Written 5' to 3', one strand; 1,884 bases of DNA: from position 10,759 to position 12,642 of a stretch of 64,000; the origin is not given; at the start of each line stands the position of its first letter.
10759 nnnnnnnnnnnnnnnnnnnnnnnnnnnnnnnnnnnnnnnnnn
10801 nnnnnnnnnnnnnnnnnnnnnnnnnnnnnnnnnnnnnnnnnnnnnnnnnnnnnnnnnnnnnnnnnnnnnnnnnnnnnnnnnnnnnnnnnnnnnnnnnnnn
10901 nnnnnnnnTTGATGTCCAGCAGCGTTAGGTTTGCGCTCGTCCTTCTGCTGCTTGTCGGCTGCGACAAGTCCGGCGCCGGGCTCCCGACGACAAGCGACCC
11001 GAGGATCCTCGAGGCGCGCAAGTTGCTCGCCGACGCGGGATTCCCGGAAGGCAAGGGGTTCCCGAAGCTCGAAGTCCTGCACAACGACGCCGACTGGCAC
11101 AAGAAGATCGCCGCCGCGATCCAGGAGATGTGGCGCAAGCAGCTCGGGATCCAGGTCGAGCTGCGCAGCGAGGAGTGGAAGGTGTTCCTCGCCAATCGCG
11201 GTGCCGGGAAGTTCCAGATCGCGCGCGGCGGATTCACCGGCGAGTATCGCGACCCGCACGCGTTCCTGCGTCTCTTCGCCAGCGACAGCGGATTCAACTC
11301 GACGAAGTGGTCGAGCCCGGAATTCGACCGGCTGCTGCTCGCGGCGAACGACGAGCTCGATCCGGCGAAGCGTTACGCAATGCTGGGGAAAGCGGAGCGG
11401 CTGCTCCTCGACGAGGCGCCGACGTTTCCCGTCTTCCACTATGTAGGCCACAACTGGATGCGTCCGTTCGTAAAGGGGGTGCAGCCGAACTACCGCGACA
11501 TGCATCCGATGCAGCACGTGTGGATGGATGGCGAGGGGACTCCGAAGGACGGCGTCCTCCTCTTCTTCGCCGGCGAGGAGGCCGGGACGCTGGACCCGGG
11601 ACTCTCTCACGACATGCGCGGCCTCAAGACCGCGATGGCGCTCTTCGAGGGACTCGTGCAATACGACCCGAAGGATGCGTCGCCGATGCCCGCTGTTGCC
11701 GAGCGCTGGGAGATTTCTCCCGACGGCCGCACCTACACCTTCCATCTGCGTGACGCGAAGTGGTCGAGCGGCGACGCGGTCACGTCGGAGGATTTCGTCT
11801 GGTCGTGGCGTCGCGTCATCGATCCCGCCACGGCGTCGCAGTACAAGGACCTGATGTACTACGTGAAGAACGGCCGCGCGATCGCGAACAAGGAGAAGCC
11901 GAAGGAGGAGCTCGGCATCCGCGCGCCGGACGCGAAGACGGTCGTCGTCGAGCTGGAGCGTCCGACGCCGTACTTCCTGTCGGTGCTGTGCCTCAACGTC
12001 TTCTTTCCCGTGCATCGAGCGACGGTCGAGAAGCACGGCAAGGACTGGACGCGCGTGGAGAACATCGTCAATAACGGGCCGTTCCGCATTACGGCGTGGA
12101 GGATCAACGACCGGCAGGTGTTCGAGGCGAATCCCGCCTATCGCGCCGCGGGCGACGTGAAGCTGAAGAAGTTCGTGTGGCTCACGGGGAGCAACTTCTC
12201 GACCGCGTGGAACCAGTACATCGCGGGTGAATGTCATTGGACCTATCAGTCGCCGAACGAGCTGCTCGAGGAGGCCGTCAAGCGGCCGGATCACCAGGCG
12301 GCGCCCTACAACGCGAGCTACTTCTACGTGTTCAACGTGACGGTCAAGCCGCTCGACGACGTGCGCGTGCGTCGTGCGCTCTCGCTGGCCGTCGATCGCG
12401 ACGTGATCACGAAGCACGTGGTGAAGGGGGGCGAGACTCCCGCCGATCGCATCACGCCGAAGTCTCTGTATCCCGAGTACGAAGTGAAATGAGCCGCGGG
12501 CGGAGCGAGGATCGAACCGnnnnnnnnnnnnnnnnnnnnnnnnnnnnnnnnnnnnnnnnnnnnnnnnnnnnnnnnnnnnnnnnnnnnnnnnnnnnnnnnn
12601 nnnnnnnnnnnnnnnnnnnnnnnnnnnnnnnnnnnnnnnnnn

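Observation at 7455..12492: Two circularly permuted OppA lipoproteins flanking oppBC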

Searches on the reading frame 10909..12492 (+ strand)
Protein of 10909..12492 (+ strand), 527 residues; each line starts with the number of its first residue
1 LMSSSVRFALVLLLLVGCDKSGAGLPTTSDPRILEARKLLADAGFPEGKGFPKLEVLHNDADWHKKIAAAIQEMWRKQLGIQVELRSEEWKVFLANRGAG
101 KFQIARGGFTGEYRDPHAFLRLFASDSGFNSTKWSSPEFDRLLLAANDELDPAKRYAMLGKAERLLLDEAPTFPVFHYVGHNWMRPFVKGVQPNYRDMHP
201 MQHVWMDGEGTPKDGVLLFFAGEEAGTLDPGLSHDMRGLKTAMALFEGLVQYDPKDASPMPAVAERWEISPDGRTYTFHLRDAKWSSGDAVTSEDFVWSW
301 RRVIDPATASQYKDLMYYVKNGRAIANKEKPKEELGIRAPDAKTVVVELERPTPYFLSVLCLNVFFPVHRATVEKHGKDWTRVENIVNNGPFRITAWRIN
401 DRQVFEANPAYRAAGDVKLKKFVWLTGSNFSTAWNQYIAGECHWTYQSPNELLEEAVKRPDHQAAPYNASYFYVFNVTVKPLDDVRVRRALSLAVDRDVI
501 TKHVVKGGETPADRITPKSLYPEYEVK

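Call 2: search_protein_families(library=pfam, proteins=[window:10909-12492:+], max_evalue=0.01)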
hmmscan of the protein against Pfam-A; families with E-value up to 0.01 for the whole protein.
window:10909-12492:+ (527 aa): 1 family
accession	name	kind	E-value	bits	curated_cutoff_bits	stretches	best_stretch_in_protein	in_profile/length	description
PF00496.27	SBP_bac_5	-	8.5e-84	282.2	32.4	2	259-522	2-253/368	Bacterial extracellular solute-binding proteins, family 5 Middle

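Call 3: search_protein_families(library=ncbifam, proteins=[window:10909-12492:+], max_evalue=0.01)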
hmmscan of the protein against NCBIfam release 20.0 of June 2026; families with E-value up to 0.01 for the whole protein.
window:10909-12492:+ (527 aa): 11 families
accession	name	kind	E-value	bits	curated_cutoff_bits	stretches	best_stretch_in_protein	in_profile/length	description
NF011684.0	PRK15104.1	equivalog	1.2e-102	344.4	947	2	220-517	44-345/543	oligopeptide ABC transporter substrate-binding protein OppA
NF007287.0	PRK09755.1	equivalog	8.3e-86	288.9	1098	2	220-518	38-338/535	ABC transporter substrate-binding protein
NF043070.1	DppA_dipep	equivalog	7.1e-37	127.1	1005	2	242-521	57-343/535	dipeptide ABC transporter periplasmic-binding protein DppA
TIGR02294.1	nickel_nikA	equivalog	4.3e-27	94.8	393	2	219-519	10-300/501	nickel ABC transporter substrate-binding protein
NF011942.0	PRK15413.1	equivalog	3.1e-22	78.9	594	1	222-520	35-318/512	glutathione ABC transporter substrate-binding protein GsiB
NF045467.1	Opp4A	equivalog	1.6e-20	72.9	650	2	222-520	43-352/556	oligopeptide ABC transporter substrate-binding protein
NF011689.0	PRK15109.1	equivalog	3e-20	72.4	560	2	242-519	62-346/547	ABC transporter substrate-binding protein SapA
NF047575.1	opine_bind_CntA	exception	6.4e-17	61.3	800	1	244-515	64-329/535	staphylopine-dependent metal ABC transporter substrate-binding lipoprotein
NF045468.1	Opp5A_nikA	equivalog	7e-12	44.6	600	1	324-513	101-286/488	nickel ABC transporter substrate-binding protein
NF043077.1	MMSYN1_0169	equivalog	3.4e-08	32.4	650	0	320-425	240-356/896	oligopeptide ABC transporter substrate-binding protein OppA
TIGR04028.1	SBP_KPN_01854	hypoth_equivalog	5e-08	32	468.5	1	249-502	34-287/509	TIGR04028 family ABC transporter substrate-binding protein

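Call 61: find_homologous_proteins(query=window:10912-12492:+, max_evalue=1e-20)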
Query window:10912-12492:+ (526 aa): 4810 proteins with E <= 1e-20 among 8000 candidates; the best 120 are listed.
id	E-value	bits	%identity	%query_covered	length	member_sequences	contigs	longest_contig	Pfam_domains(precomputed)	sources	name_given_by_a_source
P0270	0.0e+0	1236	100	100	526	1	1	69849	PF00496.28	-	-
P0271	1.0e-276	937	73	100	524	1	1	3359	PF00496.28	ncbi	-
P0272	3.0e-260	882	72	94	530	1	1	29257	PF00496.28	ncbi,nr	ncbi:MAG: hypothetical protein HYY16_11115 [Planctomycetes bacterium]|nr:hypothetical protein [Planc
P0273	1.0e-254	864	71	94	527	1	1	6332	PF00496.28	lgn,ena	-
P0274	1.6e-241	820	66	100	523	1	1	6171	PF00496.28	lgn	-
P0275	4.2e-229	779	64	96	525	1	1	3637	PF00496.28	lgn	-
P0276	1.1e-208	712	59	96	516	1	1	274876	PF00496.28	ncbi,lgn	-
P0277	1.2e-207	709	59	98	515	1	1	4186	PF00496.28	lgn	-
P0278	5.3e-206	703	57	98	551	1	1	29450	PF00496.28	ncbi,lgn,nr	ncbi:MAG: hypothetical protein HY716_14610 [Planctomycetes bacterium]|nr:hypothetical protein [Planc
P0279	8.7e-205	699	57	100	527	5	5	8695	PF00496.28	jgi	jgi:ABC-type oligopeptide transport system substrate-binding subunit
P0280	1.3e-204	699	57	97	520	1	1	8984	PF00496.28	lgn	-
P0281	2.9e-203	694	58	96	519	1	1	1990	PF00496.28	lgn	-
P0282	3.1e-203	694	57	98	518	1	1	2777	PF00496.28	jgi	jgi:ABC-type oligopeptide transport system substrate-binding subunit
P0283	6.9e-203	693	57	95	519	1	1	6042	PF00496.28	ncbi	-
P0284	3.9e-202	690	57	97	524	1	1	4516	PF00496.28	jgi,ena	-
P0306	1.9e-193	662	56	100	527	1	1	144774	PF00496.28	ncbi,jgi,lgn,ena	-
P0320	3.9e-190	651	55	95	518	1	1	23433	PF00496.28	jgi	jgi:ABC-type oligopeptide transport system substrate-binding subunit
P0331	1.2e-187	643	57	93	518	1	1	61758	PF00496.28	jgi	jgi:ABC-type oligopeptide transport system substrate-binding subunit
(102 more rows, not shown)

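Call 62: find_encoding_contigs(protein=P0306, flank=8000, max_places=2)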
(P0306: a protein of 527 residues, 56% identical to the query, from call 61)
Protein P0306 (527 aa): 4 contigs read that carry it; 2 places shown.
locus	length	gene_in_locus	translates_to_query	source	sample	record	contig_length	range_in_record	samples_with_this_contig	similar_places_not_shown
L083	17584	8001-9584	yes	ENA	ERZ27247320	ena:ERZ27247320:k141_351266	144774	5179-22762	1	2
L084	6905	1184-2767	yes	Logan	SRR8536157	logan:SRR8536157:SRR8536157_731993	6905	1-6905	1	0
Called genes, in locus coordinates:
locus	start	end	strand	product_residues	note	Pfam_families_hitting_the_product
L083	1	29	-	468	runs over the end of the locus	-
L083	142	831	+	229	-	PF00072:Response_reg, PF00486:Trans_reg_C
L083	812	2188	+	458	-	PF00672:HAMP, PF00512:HisKA, PF13581:HATPase_c_2 (weak), PF02518:HATPase_c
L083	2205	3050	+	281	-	PF00582:Usp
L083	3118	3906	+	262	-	PF00106:adh_short, PF13561:adh_short_C2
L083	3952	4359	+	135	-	-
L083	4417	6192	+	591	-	PF00496:SBP_bac_5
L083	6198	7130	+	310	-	PF19300:BPD_transp_1_N, PF00528:BPD_transp_1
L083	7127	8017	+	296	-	PF12911:OppC_N, PF00528:BPD_transp_1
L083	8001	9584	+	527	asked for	PF00496:SBP_bac_5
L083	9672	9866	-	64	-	-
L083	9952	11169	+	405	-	PF11306:DUF3108 (faint), PF21347:DUF3108_like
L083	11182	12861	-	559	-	PF00496:SBP_bac_5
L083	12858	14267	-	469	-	PF00933:Glyco_hydro_3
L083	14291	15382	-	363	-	PF03702:AnmK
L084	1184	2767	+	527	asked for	PF00496:SBP_bac_5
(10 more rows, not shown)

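Call 63: find_encoding_contigs(protein=P0331, flank=8000, max_places=2)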
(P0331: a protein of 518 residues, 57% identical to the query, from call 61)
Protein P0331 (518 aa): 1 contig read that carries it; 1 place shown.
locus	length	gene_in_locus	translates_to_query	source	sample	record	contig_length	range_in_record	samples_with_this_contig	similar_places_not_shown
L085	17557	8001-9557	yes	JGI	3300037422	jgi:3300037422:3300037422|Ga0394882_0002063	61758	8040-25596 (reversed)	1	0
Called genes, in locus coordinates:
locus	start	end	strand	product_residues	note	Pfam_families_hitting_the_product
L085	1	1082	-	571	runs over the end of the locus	-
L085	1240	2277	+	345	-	-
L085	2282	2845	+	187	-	PF00117:GATase, PF07722:Peptidase_C26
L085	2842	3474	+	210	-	-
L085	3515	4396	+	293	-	PF00106:adh_short, PF13561:adh_short_C2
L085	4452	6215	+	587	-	PF00496:SBP_bac_5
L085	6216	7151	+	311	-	PF19300:BPD_transp_1_N (weak), PF00528:BPD_transp_1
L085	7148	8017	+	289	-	PF12911:OppC_N, PF00528:BPD_transp_1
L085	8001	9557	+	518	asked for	PF00496:SBP_bac_5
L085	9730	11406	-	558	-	PF00496:SBP_bac_5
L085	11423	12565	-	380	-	PF00933:Glyco_hydro_3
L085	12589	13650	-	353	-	PF03702:AnmK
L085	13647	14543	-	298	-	PF13580:SIS_2 (weak), PF22645:GKRP_SIS_N, PF01380:SIS (faint)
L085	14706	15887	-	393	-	PF00155:Aminotran_1_2, PF01041:DegT_DnrJ_EryC1, PF01053:Cys_Met_Meta_PP (weak)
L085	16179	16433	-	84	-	PF00578:AhpC-TSA, PF08534:Redoxin (weak)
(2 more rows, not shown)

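Call 65: predict_structure(alignment_id=A2)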
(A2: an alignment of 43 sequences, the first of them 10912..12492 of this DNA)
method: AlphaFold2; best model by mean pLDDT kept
length: 526 residues; sequences in the alignment: 43
mean_pLDDT: 93.6   pTM: 0.89
mean pLDDT of the five models: 93.6, 93.4, 93.0, 93.1, 92.8
residues with pLDDT >= 90: 466; 70-90: 37; 50-70: 17; < 50: 6
segments of 3 or more residues with pLDDT < 50: 16-19
pLDDT, mean of each block of 10 residues (from residue 1): 55 51 86 98 97 96 95 98 96 93 96 94 91 97 94 96 97 97 97 93 97 96 92 91 98 95 98 97 98 98 80 93 94 98 98 95 97 97 98 95 98 97 92 95 93 95 96 98 98 98 94 94 89
secondary structure, 60 per line:
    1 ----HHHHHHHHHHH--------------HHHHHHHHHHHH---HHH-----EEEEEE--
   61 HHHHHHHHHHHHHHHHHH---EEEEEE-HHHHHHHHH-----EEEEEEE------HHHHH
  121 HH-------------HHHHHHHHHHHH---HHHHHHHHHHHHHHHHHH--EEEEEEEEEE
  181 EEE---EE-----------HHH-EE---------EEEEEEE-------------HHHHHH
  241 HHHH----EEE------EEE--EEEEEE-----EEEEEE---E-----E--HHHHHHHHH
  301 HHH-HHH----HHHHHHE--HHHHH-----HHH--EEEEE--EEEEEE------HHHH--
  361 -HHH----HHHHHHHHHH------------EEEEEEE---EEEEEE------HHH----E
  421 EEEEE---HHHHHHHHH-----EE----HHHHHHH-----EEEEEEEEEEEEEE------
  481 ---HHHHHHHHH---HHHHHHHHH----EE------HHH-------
elements in order: H5-15 H30-41 E53-58 H61-78 E82-87 H89-97 E103-109 H116-122 H136-147 H151-168 E171-183 E215-221 H235-244 E249-251 E258-260 E263-268 E274-279 H292-303 H312-317 H321-325 E336-340 E343-348 H355-358 H369-378 E391-397 E401-406 E420-425 H429-437 H449-455 E461-474 H484-492 H496-504

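Call 67: find_encoding_contigs(protein=P0320, flank=8000, max_places=1)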
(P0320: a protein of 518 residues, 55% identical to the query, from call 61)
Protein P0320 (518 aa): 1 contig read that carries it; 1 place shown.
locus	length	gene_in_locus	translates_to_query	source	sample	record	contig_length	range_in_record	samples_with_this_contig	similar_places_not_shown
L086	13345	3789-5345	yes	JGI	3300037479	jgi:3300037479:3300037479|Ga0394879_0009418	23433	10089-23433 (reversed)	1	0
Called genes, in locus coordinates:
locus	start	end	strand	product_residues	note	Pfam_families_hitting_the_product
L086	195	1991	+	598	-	PF00496:SBP_bac_5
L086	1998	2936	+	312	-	PF19300:BPD_transp_1_N (weak), PF00528:BPD_transp_1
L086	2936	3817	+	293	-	PF12911:OppC_N, PF00528:BPD_transp_1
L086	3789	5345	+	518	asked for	PF00496:SBP_bac_5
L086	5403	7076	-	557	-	PF00496:SBP_bac_5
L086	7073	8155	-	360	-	PF03702:AnmK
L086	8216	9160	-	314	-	PF01380:SIS (faint), PF13580:SIS_2 (weak), PF22645:GKRP_SIS_N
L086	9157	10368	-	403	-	PF00155:Aminotran_1_2, PF01053:Cys_Met_Meta_PP (weak), PF01041:DegT_DnrJ_EryC1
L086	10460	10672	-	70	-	PF00578:AhpC-TSA (weak)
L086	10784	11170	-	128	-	PF00578:AhpC-TSA (weak)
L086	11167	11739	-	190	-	PF03422:CBM_6, PF18099:CBM_35_2 (weak)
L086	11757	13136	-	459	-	PF00772:DnaB, PF03796:DnaB_C, PF06745:ATPase (weak), PF13481:AAA_25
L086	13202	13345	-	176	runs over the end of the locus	PF01281:Ribosomal_L9_N, PF03948:Ribosomal_L9_C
